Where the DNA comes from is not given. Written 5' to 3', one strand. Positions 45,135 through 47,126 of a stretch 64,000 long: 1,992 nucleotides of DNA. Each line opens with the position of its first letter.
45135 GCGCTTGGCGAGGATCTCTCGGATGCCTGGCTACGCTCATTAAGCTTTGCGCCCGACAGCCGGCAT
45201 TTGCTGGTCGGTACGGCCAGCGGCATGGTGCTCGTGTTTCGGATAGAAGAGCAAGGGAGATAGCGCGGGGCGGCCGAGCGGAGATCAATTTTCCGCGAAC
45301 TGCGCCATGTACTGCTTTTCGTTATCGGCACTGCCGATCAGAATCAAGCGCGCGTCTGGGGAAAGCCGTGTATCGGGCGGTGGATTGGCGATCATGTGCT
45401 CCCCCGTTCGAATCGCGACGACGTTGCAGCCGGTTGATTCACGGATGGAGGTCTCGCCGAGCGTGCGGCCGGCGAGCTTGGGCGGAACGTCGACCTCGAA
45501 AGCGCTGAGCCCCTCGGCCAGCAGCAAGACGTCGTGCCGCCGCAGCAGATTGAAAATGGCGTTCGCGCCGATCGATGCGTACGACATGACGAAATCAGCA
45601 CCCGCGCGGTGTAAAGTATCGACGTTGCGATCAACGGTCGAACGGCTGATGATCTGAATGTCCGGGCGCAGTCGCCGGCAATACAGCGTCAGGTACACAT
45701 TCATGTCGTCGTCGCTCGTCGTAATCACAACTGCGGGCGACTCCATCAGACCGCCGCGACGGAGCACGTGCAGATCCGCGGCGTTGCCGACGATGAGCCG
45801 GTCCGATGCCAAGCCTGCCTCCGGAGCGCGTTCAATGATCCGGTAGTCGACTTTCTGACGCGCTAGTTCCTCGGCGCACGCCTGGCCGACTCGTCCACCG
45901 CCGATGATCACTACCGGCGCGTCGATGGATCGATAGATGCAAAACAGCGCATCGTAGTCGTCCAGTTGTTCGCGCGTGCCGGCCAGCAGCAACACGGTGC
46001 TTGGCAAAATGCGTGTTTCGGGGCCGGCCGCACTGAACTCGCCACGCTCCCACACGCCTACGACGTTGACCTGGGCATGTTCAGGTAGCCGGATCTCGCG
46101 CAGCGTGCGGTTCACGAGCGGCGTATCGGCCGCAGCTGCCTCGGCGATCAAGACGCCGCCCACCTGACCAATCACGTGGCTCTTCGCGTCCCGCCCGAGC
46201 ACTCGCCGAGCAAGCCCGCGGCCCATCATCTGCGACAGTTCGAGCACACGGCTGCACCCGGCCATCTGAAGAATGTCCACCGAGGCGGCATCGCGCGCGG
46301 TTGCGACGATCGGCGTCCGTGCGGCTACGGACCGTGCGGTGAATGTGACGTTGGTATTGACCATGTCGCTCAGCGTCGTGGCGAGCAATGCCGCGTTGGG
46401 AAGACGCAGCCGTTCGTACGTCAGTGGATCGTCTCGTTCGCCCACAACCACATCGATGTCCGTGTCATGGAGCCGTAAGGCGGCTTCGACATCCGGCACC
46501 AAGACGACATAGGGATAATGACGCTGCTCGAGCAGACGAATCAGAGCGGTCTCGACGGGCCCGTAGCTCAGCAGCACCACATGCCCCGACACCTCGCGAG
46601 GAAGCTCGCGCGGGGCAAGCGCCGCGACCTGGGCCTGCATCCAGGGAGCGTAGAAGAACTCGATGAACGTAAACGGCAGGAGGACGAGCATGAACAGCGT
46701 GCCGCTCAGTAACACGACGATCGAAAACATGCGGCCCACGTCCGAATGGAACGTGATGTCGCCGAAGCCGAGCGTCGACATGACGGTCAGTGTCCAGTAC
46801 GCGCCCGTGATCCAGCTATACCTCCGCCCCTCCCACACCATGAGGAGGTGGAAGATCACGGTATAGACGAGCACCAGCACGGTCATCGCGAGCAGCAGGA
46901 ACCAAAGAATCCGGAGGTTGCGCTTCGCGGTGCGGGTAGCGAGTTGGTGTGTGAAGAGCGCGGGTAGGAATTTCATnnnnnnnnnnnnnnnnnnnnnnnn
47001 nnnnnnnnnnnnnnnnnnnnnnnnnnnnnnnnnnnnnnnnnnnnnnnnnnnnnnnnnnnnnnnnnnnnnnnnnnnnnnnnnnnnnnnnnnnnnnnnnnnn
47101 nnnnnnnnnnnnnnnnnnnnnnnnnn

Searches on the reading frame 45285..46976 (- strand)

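Call 18: search_protein_families(library=pfam, proteins=[window:45285-46976:-], max_evalue=0.001)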
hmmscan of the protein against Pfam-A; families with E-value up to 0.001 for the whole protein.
window:45285-46976:- (563 aa): 6 families
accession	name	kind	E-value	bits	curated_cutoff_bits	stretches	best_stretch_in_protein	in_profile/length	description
PF02254.24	TrkA_N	-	4e-35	121.1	23.8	2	355-465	1-115/116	TrkA-N domain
PF02080.26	TrkA_C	-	3.7e-27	94.5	27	2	492-560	3-70/71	TrkA-C domain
PF07885.22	Ion_trans_2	-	1.4e-11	44.6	22.5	1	31-100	2-70/79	Ion channel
PF13450.12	NAD_binding_8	-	0.00046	20.8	21.9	0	357-391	1-35/68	NAD(P)-binding Rossmann-like domain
PF01494.25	FAD_binding_3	-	0.00048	19.9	22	1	353-412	2-60/349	FAD binding domain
PF01266.30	DAO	-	0.00082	19.4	27.9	0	355-391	2-39/353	FAD dependent oxidoreductase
